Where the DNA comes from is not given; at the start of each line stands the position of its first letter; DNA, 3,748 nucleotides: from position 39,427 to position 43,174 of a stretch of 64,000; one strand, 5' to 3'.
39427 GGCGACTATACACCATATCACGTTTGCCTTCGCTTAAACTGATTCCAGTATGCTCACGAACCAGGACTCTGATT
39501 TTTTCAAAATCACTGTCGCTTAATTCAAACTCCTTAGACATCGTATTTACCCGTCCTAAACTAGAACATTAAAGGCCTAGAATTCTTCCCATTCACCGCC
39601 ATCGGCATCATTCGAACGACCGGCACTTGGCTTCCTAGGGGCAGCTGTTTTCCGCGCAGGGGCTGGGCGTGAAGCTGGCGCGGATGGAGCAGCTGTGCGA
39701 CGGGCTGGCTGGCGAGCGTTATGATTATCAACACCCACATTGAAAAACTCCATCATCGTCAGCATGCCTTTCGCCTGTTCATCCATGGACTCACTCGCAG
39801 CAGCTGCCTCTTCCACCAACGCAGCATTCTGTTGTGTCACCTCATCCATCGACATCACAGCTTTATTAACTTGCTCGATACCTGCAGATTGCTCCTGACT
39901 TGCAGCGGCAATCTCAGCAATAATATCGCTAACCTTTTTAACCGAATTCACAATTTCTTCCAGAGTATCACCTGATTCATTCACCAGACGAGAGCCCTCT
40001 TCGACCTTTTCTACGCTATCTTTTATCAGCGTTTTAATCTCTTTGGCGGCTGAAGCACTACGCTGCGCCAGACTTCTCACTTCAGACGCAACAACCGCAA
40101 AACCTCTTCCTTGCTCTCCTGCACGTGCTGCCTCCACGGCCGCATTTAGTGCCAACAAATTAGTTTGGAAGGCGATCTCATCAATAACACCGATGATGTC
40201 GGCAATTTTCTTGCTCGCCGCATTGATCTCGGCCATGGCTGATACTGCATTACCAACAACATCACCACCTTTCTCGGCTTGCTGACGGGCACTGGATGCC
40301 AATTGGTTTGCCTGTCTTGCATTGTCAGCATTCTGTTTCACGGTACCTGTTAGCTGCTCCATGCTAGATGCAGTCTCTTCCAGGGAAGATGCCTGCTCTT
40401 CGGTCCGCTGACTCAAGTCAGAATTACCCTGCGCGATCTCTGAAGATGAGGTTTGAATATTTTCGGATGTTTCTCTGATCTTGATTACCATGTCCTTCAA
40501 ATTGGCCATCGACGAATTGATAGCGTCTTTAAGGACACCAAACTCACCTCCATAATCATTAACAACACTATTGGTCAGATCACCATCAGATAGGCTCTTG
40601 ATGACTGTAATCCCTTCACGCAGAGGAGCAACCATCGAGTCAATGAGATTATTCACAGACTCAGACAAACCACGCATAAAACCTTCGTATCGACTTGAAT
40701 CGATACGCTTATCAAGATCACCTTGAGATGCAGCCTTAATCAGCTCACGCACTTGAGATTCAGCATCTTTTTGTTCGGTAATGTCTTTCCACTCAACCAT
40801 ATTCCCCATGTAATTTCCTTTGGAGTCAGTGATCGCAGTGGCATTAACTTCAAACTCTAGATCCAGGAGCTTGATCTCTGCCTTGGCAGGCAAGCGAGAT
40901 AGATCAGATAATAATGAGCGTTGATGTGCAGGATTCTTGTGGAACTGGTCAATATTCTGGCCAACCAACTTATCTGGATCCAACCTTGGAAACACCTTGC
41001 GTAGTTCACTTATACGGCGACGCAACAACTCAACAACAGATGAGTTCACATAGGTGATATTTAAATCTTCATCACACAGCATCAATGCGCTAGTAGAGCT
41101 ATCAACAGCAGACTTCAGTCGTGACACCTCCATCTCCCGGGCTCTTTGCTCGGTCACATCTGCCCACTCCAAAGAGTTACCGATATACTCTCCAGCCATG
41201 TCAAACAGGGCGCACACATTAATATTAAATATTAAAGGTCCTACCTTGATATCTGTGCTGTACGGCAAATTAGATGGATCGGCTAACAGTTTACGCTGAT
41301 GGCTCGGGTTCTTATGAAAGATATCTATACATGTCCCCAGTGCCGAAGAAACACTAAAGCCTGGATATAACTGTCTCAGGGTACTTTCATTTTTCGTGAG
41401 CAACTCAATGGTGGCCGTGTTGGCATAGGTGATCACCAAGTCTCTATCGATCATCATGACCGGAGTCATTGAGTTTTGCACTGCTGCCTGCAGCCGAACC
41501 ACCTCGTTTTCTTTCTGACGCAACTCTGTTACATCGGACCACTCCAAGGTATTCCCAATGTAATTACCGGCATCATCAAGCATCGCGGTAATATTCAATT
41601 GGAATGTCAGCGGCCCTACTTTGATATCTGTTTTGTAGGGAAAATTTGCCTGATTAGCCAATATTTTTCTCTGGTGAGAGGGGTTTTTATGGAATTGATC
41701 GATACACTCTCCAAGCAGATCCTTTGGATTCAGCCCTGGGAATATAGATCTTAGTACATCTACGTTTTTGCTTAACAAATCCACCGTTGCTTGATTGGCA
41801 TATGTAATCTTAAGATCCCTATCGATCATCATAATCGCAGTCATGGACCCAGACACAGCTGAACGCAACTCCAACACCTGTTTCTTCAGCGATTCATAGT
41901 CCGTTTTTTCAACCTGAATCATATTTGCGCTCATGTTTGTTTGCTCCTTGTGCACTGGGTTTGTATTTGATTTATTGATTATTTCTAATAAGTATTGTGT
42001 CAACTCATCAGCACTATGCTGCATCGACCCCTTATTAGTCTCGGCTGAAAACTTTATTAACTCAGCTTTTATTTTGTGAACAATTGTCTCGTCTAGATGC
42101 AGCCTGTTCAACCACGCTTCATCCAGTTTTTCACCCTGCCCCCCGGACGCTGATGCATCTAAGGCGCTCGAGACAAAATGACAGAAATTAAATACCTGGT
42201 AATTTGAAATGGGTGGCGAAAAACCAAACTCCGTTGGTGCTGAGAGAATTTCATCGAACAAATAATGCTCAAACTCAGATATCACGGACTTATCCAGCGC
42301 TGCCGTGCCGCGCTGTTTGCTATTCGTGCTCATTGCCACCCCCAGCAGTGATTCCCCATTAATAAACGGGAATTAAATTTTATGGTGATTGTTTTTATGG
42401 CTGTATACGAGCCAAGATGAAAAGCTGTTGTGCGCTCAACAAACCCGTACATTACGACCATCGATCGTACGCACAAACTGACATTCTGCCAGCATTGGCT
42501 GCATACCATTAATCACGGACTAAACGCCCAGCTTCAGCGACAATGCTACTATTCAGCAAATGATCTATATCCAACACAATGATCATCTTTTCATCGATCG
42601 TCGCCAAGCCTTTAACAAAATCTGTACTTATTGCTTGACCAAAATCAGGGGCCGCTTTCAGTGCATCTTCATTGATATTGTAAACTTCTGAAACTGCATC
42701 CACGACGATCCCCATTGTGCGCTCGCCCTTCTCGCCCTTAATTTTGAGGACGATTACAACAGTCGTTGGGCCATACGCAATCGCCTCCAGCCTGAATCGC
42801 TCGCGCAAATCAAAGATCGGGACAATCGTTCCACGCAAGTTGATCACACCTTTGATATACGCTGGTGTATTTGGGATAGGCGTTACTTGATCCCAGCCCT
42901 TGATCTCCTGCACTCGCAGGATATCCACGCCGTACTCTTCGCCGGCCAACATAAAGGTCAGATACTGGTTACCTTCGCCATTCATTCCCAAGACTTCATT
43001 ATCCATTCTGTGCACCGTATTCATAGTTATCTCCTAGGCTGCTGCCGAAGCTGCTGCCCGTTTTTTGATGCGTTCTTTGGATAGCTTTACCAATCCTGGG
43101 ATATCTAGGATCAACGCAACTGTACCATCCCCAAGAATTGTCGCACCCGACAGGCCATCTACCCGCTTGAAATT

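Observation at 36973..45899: Complete second chemosensory operon (Che2/F7-like order) inserted inside the flagellar structural block between fliJ and fliK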

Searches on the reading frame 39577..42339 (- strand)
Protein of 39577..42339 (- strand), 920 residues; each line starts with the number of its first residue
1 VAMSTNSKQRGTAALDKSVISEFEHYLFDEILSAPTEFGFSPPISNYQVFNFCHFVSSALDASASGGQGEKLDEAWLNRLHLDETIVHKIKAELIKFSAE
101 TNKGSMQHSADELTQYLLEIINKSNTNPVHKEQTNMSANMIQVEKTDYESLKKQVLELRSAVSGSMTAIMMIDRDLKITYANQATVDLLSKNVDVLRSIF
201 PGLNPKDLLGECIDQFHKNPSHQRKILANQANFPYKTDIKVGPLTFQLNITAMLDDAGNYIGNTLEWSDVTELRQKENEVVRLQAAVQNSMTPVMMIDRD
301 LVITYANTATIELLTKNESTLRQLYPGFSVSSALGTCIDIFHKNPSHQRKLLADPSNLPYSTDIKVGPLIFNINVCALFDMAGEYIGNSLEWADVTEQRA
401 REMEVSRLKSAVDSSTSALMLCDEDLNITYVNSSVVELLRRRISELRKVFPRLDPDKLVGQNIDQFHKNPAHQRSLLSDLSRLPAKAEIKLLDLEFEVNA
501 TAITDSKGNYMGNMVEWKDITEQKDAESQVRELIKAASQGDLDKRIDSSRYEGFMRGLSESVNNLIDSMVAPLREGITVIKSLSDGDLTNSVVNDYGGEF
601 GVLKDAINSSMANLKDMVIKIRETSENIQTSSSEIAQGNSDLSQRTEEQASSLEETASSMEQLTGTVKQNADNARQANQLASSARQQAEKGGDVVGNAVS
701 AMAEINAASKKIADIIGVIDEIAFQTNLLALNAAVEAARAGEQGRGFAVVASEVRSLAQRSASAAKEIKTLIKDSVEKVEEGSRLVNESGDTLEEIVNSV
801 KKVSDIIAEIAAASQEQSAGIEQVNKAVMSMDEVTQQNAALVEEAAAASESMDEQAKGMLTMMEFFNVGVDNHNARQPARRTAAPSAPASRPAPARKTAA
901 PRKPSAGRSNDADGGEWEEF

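Call 3: search_protein_families(library=pfam, proteins=[window:39577-42339:-])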
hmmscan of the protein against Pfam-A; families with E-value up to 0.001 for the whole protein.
window:39577-42339:- (920 aa): 7 families
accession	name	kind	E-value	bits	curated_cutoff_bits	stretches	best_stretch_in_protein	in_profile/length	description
PF00015.26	MCPsignal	-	3.2e-56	190.3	34.6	1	679-835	2-172/172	Methyl-accepting chemotaxis protein (MCP) signalling domain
PF13188.13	PAS_8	-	6.2e-18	64.4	21.8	1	407-458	2-55/65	PAS domain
PF00989.32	PAS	-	2.7e-14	53.6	22.6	0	282-318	2-38/113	PAS fold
PF18947.5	HAMP_2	-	1.6e-12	47.6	24.3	1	552-612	3-63/67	HAMP domain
PF08448.16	PAS_4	-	1.3e-11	45.1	23.1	0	412-524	1-109/110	PAS fold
PF13426.13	PAS_9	-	8.4e-08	32.9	27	0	418-522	3-103/103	PAS domain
PF00672.30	HAMP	-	4.3e-05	24.2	25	0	568-615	5-52/53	HAMP domain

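Call 4: search_protein_families(library=ncbifam, proteins=[window:39577-42339:-])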
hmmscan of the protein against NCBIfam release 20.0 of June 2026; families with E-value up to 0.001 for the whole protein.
window:39577-42339:- (920 aa): 12 families
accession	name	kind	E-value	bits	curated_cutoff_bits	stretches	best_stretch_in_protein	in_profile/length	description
NF041847.1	transduc_aer2_vibrio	equivalog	0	1061.2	1200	1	130-920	12-804/804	aerotaxis transducer Aer2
NF047851.1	MCPCitTducer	equivalog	6.5e-112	375.4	900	1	569-893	217-542/553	methyl-accepting chemotaxis citrate transducer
NF011622.0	PRK15048.1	equivalog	1.3e-110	371.2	900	1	568-894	215-541/553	methyl-accepting chemotaxis protein II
NF011615.0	PRK15041.1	equivalog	1.4e-107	360.7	947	1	567-888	216-537/554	methyl-accepting chemotaxis protein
NF007309.0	PRK09793.1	equivalog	1.1e-95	321.6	903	1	578-885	223-530/533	methyl-accepting chemotaxis protein IV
NF058645.1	MCPCtpMPsAe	equivalog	8.5e-29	100.7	900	1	584-866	246-556/558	methyl-accepting chemotaxis protein CtpM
NF050802.1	AspChtxCcaA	equivalog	9e-24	83.8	1300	1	674-804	535-664/700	aspartate chemotaxis receptor CcaA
NF046044.1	PnpS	equivalog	2e-09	36.9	400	1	397-537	46-177/390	two-component system histidine kinase PnpS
TIGR00229.1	sensory_box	domain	1.3e-08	35.1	22.9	0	406-438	5-37/126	PAS domain S-box protein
NF008293.1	PRK11073.1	equivalog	4.3e-07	29.5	240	0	285-321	11-47/349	nitrogen regulation protein NR(II)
NF002572.0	PRK02224.1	equivalog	6.7e-06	24.7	1087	1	610-884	287-546/888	DNA double-strand break repair ATPase Rad50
TIGR02168.1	SMC_prok_B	equivalog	5.2e-05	21.2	567.35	1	608-860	692-937/1181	chromosome segregation protein SMC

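Call 32: search_solved_structures(query=window:39577-41934:-, max_evalue=0.00001, show_alignments=2)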
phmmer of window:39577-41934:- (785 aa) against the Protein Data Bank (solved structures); distinct sequences matched with E-value up to 0.00001: 16.
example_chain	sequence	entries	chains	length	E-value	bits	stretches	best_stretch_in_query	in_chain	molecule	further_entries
6s1k_E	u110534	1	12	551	6.2e-91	309.4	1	433-755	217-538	Methyl-accepting chemotaxis protein I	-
8c5v_I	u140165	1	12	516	1e-89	305.3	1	433-726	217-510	Methyl-accepting chemotaxis protein I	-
3zx6_A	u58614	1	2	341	7.8e-88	299.1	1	435-761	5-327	HAMP, METHYL-ACCEPTING CHEMOTAXIS PROTEIN I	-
1qu7_A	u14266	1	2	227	6.1e-76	259.9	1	510-731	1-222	METHYL-ACCEPTING CHEMOTAXIS PROTEIN I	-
31cj_A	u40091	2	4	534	1.2e-48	169.7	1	482-721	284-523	Aerotaxis receptor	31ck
3vol_A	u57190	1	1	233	1.2e-45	159.7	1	268-481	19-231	Aerotaxis transducer Aer2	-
6ceq_A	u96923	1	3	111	3.4e-27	98.7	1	151-261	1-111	Methyl-accepting chemotaxis protein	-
3ja6_H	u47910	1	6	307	1.2e-23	87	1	478-693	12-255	Methyl-accepting chemotaxis protein 2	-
2ch7_A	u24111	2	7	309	1.3e-23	86.9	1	478-693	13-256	METHYL-ACCEPTING CHEMOTAXIS PROTEIN | Methyl-accepting chemotaxis protein 2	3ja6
2ch7_B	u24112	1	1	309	1.5e-23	86.8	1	478-693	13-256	METHYL-ACCEPTING CHEMOTAXIS PROTEIN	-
4hi4_A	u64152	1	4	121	5.6e-23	84.8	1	270-388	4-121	Aerotaxis transducer Aer2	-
6s18_A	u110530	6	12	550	4.1e-19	72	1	434-724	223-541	Aromatic acid chemoreceptor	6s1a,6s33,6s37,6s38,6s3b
4jpb_B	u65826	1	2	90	4.5e-11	45.5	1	567-642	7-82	Methyl-accepting chemotaxis protein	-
3ur1_C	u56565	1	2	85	8.6e-11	44.5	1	575-642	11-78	Methyl-accepting chemotaxis protein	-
3g6b_A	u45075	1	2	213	3.7e-10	42.4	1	560-694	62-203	Methyl-accepting chemotaxis protein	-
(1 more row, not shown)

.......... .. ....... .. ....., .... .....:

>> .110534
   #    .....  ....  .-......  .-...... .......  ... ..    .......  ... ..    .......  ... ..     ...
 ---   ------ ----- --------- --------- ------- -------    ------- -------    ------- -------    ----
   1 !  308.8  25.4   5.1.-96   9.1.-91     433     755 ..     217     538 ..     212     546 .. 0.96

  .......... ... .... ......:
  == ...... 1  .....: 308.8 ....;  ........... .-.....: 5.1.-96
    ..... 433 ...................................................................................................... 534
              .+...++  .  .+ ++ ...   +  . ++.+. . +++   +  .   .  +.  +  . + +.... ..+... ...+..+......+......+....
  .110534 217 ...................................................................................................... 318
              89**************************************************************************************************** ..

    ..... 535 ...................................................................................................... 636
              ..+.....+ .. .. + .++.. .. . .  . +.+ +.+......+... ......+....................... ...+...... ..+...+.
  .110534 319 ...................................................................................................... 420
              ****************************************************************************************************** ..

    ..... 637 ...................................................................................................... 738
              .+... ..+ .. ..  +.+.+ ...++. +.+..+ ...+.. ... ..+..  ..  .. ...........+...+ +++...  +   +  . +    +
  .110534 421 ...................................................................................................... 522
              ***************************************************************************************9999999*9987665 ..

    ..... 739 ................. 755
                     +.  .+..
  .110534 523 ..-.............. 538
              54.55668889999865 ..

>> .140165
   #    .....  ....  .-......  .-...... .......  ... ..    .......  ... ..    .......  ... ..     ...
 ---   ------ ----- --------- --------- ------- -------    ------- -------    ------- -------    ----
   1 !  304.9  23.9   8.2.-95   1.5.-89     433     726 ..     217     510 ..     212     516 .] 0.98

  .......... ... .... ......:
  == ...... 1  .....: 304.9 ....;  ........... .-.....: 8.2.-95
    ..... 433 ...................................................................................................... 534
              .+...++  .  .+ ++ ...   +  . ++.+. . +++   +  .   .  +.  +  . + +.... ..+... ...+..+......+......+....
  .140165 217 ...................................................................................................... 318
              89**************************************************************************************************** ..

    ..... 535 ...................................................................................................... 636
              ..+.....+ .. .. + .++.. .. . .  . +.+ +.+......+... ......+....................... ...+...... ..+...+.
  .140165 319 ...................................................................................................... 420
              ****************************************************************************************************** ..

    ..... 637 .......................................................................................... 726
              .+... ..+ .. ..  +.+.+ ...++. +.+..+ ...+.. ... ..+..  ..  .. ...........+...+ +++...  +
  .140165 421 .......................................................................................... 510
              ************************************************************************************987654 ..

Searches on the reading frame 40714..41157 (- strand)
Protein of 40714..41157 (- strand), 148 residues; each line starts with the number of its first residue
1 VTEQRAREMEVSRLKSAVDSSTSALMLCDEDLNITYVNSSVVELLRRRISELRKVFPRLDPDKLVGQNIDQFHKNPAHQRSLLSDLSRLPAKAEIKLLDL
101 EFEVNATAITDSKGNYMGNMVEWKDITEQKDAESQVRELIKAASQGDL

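Call 83: search_solved_structures(query=window:40714-41157:-, max_evalue=0.001, show_alignments=3)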
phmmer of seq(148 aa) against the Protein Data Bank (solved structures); distinct sequences matched with E-value up to 0.001: 3.
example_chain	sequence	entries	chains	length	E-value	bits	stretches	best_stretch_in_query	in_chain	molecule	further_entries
3vol_A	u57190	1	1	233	9.8e-31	109.7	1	9-147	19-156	Aerotaxis transducer Aer2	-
4hi4_A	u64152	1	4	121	1.6e-24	89.6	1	11-129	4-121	Aerotaxis transducer Aer2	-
6ceq_A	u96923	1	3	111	1.7e-24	89.5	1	17-127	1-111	Methyl-accepting chemotaxis protein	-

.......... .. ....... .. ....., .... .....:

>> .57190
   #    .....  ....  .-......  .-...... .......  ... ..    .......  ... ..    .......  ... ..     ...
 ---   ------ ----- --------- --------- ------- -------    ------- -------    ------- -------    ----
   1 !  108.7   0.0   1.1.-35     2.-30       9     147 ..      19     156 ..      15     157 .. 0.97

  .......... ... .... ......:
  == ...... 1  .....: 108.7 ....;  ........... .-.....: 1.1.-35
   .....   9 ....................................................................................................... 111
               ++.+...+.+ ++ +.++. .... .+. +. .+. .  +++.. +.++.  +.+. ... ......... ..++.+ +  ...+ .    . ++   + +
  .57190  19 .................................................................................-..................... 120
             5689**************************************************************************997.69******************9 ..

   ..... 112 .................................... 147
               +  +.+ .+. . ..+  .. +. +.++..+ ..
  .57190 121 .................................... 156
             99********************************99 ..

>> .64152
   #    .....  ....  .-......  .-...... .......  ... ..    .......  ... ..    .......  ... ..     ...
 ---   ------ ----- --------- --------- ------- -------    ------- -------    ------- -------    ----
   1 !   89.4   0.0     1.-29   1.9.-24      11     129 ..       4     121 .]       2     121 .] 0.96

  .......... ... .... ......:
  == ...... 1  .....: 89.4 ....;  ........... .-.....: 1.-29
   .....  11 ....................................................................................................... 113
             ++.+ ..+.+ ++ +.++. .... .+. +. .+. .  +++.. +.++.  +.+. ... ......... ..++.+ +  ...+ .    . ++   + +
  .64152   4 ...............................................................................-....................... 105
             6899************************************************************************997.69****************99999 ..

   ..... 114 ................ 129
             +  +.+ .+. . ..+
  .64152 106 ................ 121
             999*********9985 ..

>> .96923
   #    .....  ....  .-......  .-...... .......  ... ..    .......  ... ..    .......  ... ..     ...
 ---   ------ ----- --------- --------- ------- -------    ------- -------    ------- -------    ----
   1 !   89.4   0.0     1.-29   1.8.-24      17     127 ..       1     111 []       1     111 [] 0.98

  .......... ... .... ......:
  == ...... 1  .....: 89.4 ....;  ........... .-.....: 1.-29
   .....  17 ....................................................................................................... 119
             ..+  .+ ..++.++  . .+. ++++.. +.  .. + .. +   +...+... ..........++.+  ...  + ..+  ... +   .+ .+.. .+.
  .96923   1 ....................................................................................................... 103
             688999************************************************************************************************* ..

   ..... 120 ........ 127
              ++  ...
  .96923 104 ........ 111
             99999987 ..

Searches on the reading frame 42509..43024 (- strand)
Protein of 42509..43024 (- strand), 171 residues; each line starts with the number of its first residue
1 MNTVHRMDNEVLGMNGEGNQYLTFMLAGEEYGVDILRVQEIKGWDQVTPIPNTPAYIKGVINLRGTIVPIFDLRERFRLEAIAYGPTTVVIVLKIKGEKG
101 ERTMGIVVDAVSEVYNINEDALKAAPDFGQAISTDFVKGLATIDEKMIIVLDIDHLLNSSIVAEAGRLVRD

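Call 3: search_protein_families(library=pfam, proteins=[window:42509-43024:-])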
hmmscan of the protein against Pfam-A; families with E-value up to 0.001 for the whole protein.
window:42509-43024:- (171 aa): 1 family
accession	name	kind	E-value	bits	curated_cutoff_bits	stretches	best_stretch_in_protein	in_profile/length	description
PF01584.24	CheW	-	8.1e-39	132.8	23.5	1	20-159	1-136/138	CheW-like domain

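Call 4: search_protein_families(library=ncbifam, proteins=[window:42509-43024:-])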
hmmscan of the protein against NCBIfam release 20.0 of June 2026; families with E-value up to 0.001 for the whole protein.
window:42509-43024:- (171 aa): 1 family
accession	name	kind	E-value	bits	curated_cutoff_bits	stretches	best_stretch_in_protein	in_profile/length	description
NF007903.0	PRK10612.1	equivalog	1.1e-49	168.4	260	1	12-161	10-155/167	chemotaxis protein CheW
